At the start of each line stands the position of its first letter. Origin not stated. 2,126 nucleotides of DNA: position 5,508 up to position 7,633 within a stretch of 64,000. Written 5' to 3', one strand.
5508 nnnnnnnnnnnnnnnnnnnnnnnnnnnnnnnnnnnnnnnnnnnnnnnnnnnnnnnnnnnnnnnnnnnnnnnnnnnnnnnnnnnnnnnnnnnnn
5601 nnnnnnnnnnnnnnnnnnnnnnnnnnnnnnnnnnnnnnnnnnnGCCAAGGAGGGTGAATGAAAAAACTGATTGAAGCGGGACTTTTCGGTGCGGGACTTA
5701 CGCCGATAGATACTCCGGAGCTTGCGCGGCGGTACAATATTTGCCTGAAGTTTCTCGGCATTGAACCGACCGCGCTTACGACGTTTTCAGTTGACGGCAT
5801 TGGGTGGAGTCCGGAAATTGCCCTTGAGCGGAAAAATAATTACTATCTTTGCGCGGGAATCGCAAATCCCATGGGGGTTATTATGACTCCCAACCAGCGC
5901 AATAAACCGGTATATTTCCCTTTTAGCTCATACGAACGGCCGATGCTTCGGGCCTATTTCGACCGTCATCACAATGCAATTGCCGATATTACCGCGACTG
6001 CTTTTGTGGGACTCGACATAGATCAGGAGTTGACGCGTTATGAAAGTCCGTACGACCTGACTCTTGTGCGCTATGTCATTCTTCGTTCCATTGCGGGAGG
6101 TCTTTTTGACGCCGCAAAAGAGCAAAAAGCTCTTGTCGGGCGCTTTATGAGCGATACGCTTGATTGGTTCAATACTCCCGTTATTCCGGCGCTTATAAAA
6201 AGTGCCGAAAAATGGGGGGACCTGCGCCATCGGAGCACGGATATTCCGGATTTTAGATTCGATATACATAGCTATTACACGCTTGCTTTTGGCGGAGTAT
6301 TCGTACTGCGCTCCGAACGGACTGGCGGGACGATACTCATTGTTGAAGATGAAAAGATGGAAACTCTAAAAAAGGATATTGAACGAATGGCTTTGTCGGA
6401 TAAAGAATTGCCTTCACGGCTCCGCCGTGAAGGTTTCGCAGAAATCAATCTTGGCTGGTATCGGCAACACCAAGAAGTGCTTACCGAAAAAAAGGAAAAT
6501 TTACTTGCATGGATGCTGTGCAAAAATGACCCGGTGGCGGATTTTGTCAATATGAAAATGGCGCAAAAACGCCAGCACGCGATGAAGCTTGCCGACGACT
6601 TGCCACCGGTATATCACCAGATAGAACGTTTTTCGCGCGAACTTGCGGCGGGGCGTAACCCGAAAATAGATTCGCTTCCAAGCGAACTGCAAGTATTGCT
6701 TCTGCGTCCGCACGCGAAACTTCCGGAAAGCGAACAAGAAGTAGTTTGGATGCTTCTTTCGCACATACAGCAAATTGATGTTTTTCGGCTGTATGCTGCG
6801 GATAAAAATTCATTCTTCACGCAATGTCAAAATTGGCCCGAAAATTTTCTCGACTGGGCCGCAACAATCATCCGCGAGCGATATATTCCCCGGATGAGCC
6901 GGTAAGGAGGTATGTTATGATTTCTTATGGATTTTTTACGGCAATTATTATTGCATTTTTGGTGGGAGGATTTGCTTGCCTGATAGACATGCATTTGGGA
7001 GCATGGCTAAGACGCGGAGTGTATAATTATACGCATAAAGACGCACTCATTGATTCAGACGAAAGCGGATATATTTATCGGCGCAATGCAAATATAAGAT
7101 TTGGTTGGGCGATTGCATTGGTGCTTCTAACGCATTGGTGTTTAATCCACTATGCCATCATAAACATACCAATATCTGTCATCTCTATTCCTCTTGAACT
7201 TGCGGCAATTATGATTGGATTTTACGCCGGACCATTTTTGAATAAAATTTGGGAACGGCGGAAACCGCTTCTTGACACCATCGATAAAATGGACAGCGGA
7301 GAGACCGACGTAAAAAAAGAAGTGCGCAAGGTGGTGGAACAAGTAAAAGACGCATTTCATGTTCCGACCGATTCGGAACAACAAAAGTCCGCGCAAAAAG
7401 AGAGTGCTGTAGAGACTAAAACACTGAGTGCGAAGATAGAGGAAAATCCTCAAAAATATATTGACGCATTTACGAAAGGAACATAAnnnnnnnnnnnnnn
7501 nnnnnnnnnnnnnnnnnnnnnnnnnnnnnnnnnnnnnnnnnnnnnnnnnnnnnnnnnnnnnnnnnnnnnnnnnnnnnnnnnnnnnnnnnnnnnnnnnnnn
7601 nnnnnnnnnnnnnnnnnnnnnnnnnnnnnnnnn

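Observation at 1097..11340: Eight-gene, two-operon locus around a classic AAA+ ATPase with a coiled-coil partner, orphan proteins and four membrane proteins: candidate undescribed membrane-associated system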

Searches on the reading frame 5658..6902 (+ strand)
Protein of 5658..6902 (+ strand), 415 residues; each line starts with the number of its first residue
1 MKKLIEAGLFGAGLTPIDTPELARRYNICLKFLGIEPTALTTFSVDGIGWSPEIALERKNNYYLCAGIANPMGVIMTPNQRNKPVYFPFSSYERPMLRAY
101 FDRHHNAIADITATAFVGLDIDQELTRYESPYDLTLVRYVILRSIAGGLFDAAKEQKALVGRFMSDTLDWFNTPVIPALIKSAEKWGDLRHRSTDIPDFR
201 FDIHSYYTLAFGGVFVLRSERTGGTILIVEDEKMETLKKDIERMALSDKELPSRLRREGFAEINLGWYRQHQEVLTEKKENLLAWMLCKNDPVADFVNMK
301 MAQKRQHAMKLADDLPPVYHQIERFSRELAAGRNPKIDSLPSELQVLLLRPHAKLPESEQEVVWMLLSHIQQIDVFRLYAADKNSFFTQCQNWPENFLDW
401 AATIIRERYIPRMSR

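Call 4: search_protein_families(library=pfam, proteins=[window:5658-6902:+], max_evalue=0.1)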
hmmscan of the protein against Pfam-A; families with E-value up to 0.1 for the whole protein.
window:5658-6902:+ (415 aa): 1 family
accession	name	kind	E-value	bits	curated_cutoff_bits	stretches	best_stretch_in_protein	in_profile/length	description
PF20343.3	DUF6638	-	4.2e-30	105.4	27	1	13-409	4-397/439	Family of unknown function (DUF6638)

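Call 5: search_protein_families(library=ncbifam, proteins=[window:5658-6902:+], max_evalue=0.1)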
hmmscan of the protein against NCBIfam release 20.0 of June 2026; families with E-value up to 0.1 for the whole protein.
window:5658-6902:+ (415 aa): 0 families

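Call 6: search_protein_families(library=padloc, proteins=[window:5658-6902:+], max_evalue=0.1)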
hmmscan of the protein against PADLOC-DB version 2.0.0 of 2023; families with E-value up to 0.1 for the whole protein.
window:5658-6902:+ (415 aa): 0 families

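Call 7: search_protein_families(library=phrogs, proteins=[window:5658-6902:+], max_evalue=0.1)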
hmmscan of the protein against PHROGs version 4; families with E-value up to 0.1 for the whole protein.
window:5658-6902:+ (415 aa): 0 families

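Call 30: search_solved_structures(query=A2, max_evalue=10)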
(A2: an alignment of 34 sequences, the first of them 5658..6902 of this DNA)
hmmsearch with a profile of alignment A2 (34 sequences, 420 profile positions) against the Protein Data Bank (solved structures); distinct sequences matched with E-value up to 10: 10.
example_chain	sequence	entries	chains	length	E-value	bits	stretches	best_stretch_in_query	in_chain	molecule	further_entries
1g5z_A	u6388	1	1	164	0.17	14.1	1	243-351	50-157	OUTER SURFACE PROTEIN C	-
7bml_A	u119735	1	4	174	0.23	13.6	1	243-353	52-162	Outer surface protein C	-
7uj2_A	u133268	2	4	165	0.31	13.2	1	243-351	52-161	Outer surface protein C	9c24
6bwo_A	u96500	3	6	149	0.48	12.6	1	80-145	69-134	Pyridinium-3,5-bisthiocarboxylic acid mononucleotide nickel insertion protein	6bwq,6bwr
1vsq_A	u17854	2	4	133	0.86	11.7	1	19-53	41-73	Mannose-specific phosphotransferase enzyme IIA component | PTS system mannose-specific EIIAB component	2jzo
2jzn_A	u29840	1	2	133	0.86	11.7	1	19-53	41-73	Mannose-specific phosphotransferase enzyme IIA component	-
1pdo_A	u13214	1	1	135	0.88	11.7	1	19-53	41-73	MANNOSE PERMEASE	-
1vrc_A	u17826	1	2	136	0.9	11.7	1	19-53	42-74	PTS system, mannose-specific IIAB component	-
7aef_q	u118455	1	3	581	0.96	11.6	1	213-281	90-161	Phosphoserine phosphatase SerB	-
1f1m_A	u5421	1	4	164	1.3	11.2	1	236-351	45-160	OUTER SURFACE PROTEIN C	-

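Call 77: search_dna_similar(query=window:5658-6902:+, collection=plasmids, mode=protein, max_rows=10)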
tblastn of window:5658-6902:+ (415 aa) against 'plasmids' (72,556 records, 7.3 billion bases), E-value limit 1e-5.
Records with a match: 10; places in all: 10; records where one place covers at least 80% of the query: 10.
Best place of each record, by identity: <60% 10.
By first word of the organism name: Sinorhizobium 4; Vibrio 4; Rhizobium 1; Shinella 1.
By predicted mobility (MOB-suite, as given by PLSDB): non-mobilizable 10.
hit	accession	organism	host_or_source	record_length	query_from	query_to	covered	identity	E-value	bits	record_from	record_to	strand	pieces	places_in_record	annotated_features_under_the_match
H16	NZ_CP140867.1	Rhizobium leguminosarum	Trifolium pratense,whole organism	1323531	1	410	99%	25.5%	3e-25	115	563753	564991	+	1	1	record has no annotation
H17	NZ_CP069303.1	Shinella sp. PSBB067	monoisolate,Minnesota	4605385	1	410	99%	25.3%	3e-24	112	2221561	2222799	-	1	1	none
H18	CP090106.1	Sinorhizobium meliloti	Medicago,Cell culture,Plant nodule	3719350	1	410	99%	24.7%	5e-25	115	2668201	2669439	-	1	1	hypothetical protein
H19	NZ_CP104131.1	Sinorhizobium sp. K101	Phaseolus vulgaris,cell ...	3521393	1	410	99%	24.5%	6e-25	115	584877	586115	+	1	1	none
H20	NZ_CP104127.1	Sinorhizobium sp. M103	Phaseolus vulgaris,cell ...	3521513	1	410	99%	24.5%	6e-25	115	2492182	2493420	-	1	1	none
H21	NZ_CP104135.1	Sinorhizobium sp. C101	Phaseolus vulgaris,cell ...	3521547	1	410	99%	24.5%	6e-25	115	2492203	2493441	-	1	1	none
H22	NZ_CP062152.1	Vibrio parahaemolyticus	oyster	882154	8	395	93%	20.7%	1e-6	59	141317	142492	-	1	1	DUF6638 family protein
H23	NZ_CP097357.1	Vibrio parahaemolyticus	oyster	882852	8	395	93%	20.7%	1e-6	59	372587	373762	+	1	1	DUF6638 family protein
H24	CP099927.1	Vibrio parahaemolyticus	Anadara tuberculosa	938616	8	395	93%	20.6%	2e-7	61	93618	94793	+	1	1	hypothetical protein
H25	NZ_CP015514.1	Vibrio vulnificus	Mactra veneriformis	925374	8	339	80%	21.4%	6e-7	59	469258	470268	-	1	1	DUF6638 family protein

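Call 78: search_dna_similar(query=window:5658-6902:+, collection=phages, mode=protein, max_rows=10)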
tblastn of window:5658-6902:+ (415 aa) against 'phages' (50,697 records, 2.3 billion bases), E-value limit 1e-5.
No match.

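Call 79: get_annotated_region(hit=H18, flank=9000)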
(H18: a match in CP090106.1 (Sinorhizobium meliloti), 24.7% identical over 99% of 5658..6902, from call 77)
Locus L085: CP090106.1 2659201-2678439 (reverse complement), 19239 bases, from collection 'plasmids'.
description: Sinorhizobium meliloti strain Ak57 plasmid pSymB, complete sequence
organism: Sinorhizobium meliloti (NCBI taxid 382)
taxonomy: Bacteria; Pseudomonadota; Alphaproteobacteria; Hyphomicrobiales; Rhizobiaceae; Sinorhizobium; Sinorhizobium meliloti
host: -; source: Medicago,Cell culture,Plant nodule; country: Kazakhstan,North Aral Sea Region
typing (MOB-suite, as given by PLSDB): non-mobilizable
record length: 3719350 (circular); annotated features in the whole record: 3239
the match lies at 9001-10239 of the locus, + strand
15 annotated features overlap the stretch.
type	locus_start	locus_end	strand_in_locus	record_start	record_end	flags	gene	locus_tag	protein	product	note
CDS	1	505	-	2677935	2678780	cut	choW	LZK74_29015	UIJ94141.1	choline ABC transporter permease subunit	-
CDS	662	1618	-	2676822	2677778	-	-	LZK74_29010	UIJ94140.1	choline ABC transporter substrate-binding protein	-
CDS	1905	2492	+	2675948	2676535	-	-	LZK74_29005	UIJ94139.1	thymidine kinase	-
CDS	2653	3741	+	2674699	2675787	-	-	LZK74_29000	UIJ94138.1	hypothetical protein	-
CDS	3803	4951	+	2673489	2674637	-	-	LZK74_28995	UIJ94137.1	hypothetical protein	-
CDS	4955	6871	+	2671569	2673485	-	-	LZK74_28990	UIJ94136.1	ATP-binding protein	-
CDS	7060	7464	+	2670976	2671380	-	-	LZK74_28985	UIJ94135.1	endonuclease domain-containing protein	-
CDS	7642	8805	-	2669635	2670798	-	-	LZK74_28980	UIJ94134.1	IS4-like element ISRm16 family transposase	-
CDS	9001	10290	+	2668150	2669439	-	-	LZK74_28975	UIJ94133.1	hypothetical protein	-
CDS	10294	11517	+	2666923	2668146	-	-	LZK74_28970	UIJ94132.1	DUF2333 family protein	-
CDS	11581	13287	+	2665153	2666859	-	-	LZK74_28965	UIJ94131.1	formate--tetrahydrofolate ligase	-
CDS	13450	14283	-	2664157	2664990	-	-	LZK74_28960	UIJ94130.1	extensin family protein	-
CDS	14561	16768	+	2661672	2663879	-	-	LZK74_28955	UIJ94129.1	TonB-dependent hemoglobin/transferrin/lactoferrin family receptor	-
CDS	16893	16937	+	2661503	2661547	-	trpLE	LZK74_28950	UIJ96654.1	trpE operon leader peptide TrpLE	-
CDS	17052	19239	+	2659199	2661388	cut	-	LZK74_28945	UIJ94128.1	anthranilate synthase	-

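Call 80: get_annotated_region(hit=H22, flank=9000)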
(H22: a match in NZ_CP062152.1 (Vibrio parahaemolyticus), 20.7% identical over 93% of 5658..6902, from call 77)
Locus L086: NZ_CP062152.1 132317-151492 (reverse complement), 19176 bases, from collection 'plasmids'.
description: Vibrio parahaemolyticus strain 19-VB00998 plasmid pVP-19-VB00998, complete sequence
organism: Vibrio parahaemolyticus (NCBI taxid 670)
taxonomy: Bacteria; Pseudomonadota; Gammaproteobacteria; Vibrionales; Vibrionaceae; Vibrio; Vibrio parahaemolyticus
host: -; source: oyster; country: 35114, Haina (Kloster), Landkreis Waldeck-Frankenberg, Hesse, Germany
typing (MOB-suite, as given by PLSDB): non-mobilizable
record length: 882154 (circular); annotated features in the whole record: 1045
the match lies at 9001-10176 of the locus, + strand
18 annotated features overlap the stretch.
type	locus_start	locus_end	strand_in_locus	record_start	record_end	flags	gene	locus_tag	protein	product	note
CDS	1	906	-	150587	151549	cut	-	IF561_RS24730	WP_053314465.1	hypothetical protein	-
CDS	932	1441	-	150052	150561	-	-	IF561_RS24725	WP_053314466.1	hypothetical protein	-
CDS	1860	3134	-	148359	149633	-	-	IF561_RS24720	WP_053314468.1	RNase H family protein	-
CDS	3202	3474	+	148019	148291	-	-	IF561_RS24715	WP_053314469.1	hypothetical protein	-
CDS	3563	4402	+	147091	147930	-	-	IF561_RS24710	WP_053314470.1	hypothetical protein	-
CDS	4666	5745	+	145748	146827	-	-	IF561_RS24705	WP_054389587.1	hypothetical protein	-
CDS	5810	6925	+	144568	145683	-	-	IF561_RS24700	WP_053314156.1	hypothetical protein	-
CDS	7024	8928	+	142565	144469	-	-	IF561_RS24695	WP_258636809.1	ATP-binding protein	-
CDS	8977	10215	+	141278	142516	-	-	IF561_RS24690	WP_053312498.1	DUF6638 family protein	-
CDS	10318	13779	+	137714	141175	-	mfd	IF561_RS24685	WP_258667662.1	transcription-repair coupling factor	GO:0006281 - DNA repair [Evidence IEA]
CDS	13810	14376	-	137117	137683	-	-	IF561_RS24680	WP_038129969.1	DUF3592 domain-containing protein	-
CDS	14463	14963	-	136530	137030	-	-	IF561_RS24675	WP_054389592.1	hypothetical protein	-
CDS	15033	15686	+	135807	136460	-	-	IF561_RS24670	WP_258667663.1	hypothetical protein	-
CDS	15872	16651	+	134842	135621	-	-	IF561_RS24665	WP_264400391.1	A24 family peptidase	-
CDS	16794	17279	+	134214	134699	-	-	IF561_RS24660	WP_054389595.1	hypothetical protein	-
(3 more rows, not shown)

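Call 108: search_protein_families(library=pfam, proteins=[L085:2653-3738:+, L085:3803-4948:+, L085:4955-6868:+, L085:9001-10287:+, L085:10294-11514:+, L086:4666-5742:+, L086:5810-6922:+, L086:7024-8925:+, L086:8977-10212:+], max_evalue=0.1)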
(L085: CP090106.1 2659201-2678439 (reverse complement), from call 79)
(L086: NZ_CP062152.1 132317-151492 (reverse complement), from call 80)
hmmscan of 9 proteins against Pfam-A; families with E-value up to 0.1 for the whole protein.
L085:2653-3738:+ (362 aa): 2 families
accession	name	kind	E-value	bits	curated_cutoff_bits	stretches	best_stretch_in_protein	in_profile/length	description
PF20813.2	FhbB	-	0.015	16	27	0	246-285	4-43/80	Factor H binding protein B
PF10473.14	CENP-F_leu_zip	-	0.021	15.3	34.5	1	137-213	56-134/140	Leucine-rich repeats of kinetochore protein Cenp-F/LEK1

L085:3803-4948:+ (382 aa): 0 families

L085:4955-6868:+ (638 aa): 1 family
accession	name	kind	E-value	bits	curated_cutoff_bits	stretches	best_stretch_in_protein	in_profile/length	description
PF00004.35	AAA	-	1.8e-10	41.8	21.2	1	308-438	5-125/131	ATPase family associated with various cellular activities (AAA)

L085:9001-10287:+ (429 aa): 1 family
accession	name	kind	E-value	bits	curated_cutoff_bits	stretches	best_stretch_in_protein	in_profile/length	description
PF20343.3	DUF6638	-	8.2e-76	256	27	1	11-428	2-413/439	Family of unknown function (DUF6638)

L085:10294-11514:+ (407 aa): 2 families
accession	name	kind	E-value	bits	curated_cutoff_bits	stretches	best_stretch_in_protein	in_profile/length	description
PF10095.14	DUF2333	-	6.2e-16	58.7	22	2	181-296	86-196/330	Uncharacterized protein conserved in bacteria (DUF2333)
PF08510.17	PIG-P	-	0.1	12.9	39.3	0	23-99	20-86/121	PIG-P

L086:4666-5742:+ (359 aa): 2 families
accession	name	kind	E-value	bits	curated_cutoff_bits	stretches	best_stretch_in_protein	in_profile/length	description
PF12329.13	TMF_DNA_bd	-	0.016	15.6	35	1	217-279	11-73/74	TATA element modulatory factor 1 DNA binding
PF14833.11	NAD_binding_11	-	0.06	14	30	0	281-333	68-120/122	NAD-binding of NADP-dependent 3-hydroxyisobutyrate dehydrogenase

L086:5810-6922:+ (371 aa): 1 family
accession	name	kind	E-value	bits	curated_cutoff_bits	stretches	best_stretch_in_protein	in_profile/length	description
PF22342.1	T3SS_CopN_3rd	-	0.095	13.3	27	0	11-77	24-92/99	T3SS, Low calcium response E, third helical domain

L086:7024-8925:+ (634 aa): 2 families
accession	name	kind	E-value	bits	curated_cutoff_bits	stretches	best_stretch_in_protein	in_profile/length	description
PF00004.35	AAA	-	5.2e-13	50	21.2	1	304-436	5-127/131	ATPase family associated with various cellular activities (AAA)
PF04574.18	DUF592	-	0.073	13.3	24.5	0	24-114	62-145/153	Protein of unknown function (DUF592)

L086:8977-10212:+ (412 aa): 1 family
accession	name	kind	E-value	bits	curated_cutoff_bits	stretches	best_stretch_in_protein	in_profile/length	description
PF20343.3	DUF6638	-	7.1e-58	196.9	27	1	14-410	4-393/439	Family of unknown function (DUF6638)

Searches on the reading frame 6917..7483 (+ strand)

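Call 4: search_protein_families(library=pfam, proteins=[window:6917-7483:+], max_evalue=0.1)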
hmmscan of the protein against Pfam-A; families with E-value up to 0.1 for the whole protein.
window:6917-7483:+ (189 aa): 2 families
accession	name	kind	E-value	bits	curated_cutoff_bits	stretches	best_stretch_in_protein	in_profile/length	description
PF11037.13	Musclin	-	0.022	15.1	21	1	122-153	90-121/132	Insulin-resistance promoting peptide in skeletal muscle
PF01940.21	DUF92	-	0.061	13.1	27.5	0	8-44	185-221/251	Integral membrane protein DUF92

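Call 5: search_protein_families(library=ncbifam, proteins=[window:6917-7483:+], max_evalue=0.1)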
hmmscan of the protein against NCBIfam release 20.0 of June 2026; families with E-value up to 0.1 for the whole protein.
window:6917-7483:+ (189 aa): 1 family
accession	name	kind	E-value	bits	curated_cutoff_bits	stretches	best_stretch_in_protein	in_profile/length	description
NF004411.0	PRK05759.1-2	equivalog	0.043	13.9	131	1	96-178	18-100/156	F0F1 ATP synthase subunit B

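Call 6: search_protein_families(library=padloc, proteins=[window:6917-7483:+], max_evalue=0.1)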
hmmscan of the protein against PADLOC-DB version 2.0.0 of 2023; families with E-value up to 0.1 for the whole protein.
window:6917-7483:+ (189 aa): 0 families

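Call 7: search_protein_families(library=phrogs, proteins=[window:6917-7483:+], max_evalue=0.1)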
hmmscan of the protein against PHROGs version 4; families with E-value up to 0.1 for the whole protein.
window:6917-7483:+ (189 aa): 0 families
